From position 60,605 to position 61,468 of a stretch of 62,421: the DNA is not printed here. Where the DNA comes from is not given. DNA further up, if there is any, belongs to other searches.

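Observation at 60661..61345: GC-rich foreign cassette carrying one orphan degenerate-Nudix gene, wedged between alaS and the infA-rpmJ-rpsM ribosomal operon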

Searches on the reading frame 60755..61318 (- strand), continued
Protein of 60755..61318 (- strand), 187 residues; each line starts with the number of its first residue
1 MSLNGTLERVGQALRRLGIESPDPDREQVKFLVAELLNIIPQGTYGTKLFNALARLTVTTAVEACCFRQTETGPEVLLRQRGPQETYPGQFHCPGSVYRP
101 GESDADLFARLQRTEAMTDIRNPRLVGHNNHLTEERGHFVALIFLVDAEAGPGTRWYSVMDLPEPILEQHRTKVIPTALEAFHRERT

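Call 82: find_encoding_contigs(protein=P0104, flank=5000, max_places=2)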
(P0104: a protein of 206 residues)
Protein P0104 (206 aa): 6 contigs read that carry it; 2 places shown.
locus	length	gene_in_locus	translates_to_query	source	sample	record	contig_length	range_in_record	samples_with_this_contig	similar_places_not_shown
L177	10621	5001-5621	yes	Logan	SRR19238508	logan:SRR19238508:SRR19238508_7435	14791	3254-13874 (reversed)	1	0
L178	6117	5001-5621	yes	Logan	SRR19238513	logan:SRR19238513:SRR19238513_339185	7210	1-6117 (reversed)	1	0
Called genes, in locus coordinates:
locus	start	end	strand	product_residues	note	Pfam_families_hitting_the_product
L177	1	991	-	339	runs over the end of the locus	PF00852:Glyco_transf_10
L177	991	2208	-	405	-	PF00155:Aminotran_1_2, PF01041:DegT_DnrJ_EryC1, PF01212:Beta_elim_lyase (weak), PF01053:Cys_Met_Meta_PP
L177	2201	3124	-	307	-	PF02779:Transket_pyr, PF02780:Transketolase_C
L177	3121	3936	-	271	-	PF00456:Transketolase_N, PF13292:DXP_synthase_N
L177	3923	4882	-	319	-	PF00106:adh_short (weak), PF01073:3Beta_HSD, PF01370:Epimerase, PF02719:Polysacc_synt_2, PF04321:RmlD_sub_bind, PF05368:NmrA (faint), PF07993:NAD_binding_4 (faint), PF16363:GDP_Man_Dehyd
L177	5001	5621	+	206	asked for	-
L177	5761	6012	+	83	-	-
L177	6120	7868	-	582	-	PF00483:NTP_transferase, PF01073:3Beta_HSD, PF01370:Epimerase, PF02719:Polysacc_synt_2, PF04321:RmlD_sub_bind, PF16363:GDP_Man_Dehyd, PF07993:NAD_binding_4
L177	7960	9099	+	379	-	PF13439:Glyco_transf_4, PF13579:Glyco_trans_4_4, PF20706:GT4-conflict (weak), PF00534:Glycos_transf_1, PF13692:Glyco_trans_1_4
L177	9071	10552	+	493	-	-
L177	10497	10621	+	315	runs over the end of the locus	PF01073:3Beta_HSD, PF01370:Epimerase, PF02719:Polysacc_synt_2, PF04321:RmlD_sub_bind (weak), PF07993:NAD_binding_4 (weak), PF13460:NAD_binding_10, PF16363:GDP_Man_Dehyd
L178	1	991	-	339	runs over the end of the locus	PF00852:Glyco_transf_10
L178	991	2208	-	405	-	PF00155:Aminotran_1_2, PF01041:DegT_DnrJ_EryC1, PF01212:Beta_elim_lyase (weak), PF01053:Cys_Met_Meta_PP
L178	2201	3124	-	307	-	PF02779:Transket_pyr, PF02780:Transketolase_C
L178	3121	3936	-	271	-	PF00456:Transketolase_N, PF13292:DXP_synthase_N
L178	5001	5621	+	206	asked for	-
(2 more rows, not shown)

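Call 83: find_encoding_contigs(protein=P0167, flank=5000, max_places=2)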
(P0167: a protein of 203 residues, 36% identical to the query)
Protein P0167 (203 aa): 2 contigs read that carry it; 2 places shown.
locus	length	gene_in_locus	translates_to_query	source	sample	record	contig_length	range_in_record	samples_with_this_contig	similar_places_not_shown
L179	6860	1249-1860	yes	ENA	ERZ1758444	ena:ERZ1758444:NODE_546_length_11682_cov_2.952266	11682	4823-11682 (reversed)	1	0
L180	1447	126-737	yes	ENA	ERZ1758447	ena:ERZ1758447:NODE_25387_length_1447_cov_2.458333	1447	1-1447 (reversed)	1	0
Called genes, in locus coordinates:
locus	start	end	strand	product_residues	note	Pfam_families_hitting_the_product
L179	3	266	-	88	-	?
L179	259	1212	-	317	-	PF00106:adh_short (faint), PF01073:3Beta_HSD, PF01370:Epimerase, PF02719:Polysacc_synt_2, PF04321:RmlD_sub_bind, PF05368:NmrA (faint), PF16363:GDP_Man_Dehyd, PF07993:NAD_binding_4 (weak)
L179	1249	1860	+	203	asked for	-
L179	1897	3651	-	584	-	PF00483:NTP_transferase, PF12804:NTP_transf_3 (faint), PF01073:3Beta_HSD, PF01370:Epimerase, PF02719:Polysacc_synt_2, PF04321:RmlD_sub_bind, PF07993:NAD_binding_4, PF16363:GDP_Man_Dehyd, +1 more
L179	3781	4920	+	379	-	PF13439:Glyco_transf_4, PF20706:GT4-conflict, PF00534:Glycos_transf_1, PF13692:Glyco_trans_1_4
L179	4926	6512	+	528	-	-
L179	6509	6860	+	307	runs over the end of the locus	PF01073:3Beta_HSD, PF01370:Epimerase, PF02719:Polysacc_synt_2, PF04321:RmlD_sub_bind, PF16363:GDP_Man_Dehyd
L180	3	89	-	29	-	?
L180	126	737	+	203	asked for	-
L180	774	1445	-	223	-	?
